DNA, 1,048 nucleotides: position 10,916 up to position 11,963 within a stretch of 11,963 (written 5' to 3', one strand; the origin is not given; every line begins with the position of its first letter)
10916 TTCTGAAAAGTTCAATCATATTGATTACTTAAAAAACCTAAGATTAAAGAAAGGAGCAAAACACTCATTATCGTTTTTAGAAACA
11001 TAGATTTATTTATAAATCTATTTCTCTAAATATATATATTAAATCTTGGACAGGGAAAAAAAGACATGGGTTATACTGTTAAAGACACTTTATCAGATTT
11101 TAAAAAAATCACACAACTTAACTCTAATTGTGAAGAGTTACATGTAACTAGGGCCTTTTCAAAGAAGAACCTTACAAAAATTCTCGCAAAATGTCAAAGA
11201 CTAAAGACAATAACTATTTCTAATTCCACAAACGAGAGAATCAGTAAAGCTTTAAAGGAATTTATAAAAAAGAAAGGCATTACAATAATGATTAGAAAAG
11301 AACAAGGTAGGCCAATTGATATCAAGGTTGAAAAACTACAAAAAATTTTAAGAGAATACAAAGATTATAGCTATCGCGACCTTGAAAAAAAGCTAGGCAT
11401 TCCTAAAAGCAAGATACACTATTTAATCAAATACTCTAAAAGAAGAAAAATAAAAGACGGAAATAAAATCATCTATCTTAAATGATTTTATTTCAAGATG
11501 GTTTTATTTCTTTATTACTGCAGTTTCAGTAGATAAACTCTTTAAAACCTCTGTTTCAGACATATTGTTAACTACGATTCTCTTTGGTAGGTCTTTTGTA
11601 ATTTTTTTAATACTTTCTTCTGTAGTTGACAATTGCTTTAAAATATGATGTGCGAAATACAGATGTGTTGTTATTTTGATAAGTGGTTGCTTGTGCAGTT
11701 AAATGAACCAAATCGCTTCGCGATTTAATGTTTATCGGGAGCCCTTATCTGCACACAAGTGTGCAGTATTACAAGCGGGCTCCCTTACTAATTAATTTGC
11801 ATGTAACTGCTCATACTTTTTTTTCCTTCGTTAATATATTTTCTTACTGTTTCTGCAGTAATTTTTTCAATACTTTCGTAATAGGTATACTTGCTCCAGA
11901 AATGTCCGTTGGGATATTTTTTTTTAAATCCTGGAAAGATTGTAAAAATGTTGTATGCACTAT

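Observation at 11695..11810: Three-helix element of nested perfect palindromes in an otherwise empty convergent intergenic gap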

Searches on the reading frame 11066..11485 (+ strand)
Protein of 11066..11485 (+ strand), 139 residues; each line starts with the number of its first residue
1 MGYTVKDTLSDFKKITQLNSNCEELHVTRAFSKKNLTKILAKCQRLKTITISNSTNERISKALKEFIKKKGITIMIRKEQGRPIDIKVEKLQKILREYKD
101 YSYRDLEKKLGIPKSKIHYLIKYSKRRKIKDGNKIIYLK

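Call 11: search_protein_families(library=pfam, proteins=[window:11066-11485:+], max_evalue=0.01)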
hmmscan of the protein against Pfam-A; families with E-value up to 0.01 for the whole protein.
window:11066-11485:+ (139 aa): 2 families
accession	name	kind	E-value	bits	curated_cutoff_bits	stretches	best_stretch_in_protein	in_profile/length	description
PF08004.16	DUF1699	-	1.3e-09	38.3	33.4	1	11-75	8-72/130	Protein of unknown function (DUF1699)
PF02001.22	DUF134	-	0.0028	18.6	27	1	72-130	19-79/98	Protein of unknown function DUF134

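Call 12: find_encoding_contigs(protein=window:11066-11485:+, flank=10000, max_places=10)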
Protein window:11066-11485:+ (139 aa): 1 contig read that carries it; 1 place shown.
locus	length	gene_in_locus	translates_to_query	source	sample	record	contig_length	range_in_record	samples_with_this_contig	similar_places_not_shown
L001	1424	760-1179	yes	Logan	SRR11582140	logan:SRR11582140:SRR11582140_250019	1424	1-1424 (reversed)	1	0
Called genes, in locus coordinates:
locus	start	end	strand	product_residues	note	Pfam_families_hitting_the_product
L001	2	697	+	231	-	?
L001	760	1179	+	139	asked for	PF28505:DUF1699_N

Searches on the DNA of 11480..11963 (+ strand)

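Call 10: search_rna_families(source=window, start=11480, end=11963, threshold=evalue, max_evalue=10, show_alignments=3)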
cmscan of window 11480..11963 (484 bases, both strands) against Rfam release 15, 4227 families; matches with E-value up to 10: 1.
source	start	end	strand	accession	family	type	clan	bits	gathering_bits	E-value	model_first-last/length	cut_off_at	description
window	11864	11903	+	RF01332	CRISPR-DR19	Gene; CRISPR;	-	18.3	40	1.6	1-37/37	no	CRISPR RNA direct repeat element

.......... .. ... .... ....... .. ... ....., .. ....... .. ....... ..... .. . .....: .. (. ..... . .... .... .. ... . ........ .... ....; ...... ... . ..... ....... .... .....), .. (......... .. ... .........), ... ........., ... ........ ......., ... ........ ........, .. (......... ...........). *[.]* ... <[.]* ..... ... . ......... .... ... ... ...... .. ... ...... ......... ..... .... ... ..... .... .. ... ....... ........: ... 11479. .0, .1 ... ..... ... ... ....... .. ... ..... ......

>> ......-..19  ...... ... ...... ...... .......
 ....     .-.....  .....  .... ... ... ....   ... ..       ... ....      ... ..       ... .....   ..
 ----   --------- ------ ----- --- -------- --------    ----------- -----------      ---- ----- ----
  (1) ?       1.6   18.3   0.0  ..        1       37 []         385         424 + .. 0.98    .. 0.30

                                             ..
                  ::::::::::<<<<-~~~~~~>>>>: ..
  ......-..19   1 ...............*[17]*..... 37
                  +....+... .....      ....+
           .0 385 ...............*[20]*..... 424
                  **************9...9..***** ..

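Call 24: search_dna_similar(query=window:11486-11963:+, collection=phages, mode=distant, max_evalue=0.01)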
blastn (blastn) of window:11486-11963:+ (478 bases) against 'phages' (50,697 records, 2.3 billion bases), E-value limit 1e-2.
No match.

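Call 25: search_dna_similar(query=window:11486-11963:+, collection=plasmids, mode=distant, max_evalue=0.01)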
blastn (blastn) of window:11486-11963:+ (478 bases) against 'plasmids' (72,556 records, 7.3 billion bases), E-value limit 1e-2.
No match.

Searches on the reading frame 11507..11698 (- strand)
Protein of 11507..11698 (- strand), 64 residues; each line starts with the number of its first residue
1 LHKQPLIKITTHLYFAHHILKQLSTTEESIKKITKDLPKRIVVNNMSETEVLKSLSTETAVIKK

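Call 62: search_protein_families(library=ncbifam, proteins=[window:11507-11698:-], max_evalue=0.1)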
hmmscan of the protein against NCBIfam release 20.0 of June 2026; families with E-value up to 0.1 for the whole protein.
seq(64 aa): 0 families

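Call 67: find_homologous_proteins(query=window:11507-11698:-, max_evalue=0.001)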
Query seq(64 aa): 2 candidates shared short words with the query, none scored E <= 0.001.

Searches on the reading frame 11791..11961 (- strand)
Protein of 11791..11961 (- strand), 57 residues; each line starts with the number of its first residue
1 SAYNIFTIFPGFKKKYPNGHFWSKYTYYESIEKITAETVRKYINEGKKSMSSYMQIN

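Call 33: search_protein_families(library=pfam, proteins=[window:11791-11961:-], max_evalue=0.1)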
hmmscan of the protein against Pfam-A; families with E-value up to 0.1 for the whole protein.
seq(57 aa): 2 families
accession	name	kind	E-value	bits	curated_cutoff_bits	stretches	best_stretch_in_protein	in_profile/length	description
PF01797.21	Y1_Tnp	-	2.3e-05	24.9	23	1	1-45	76-120/121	Transposase IS200 like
PF17311.7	DUF5358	-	0.04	14.4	25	1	18-51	46-79/160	Family of unknown function (DUF5358)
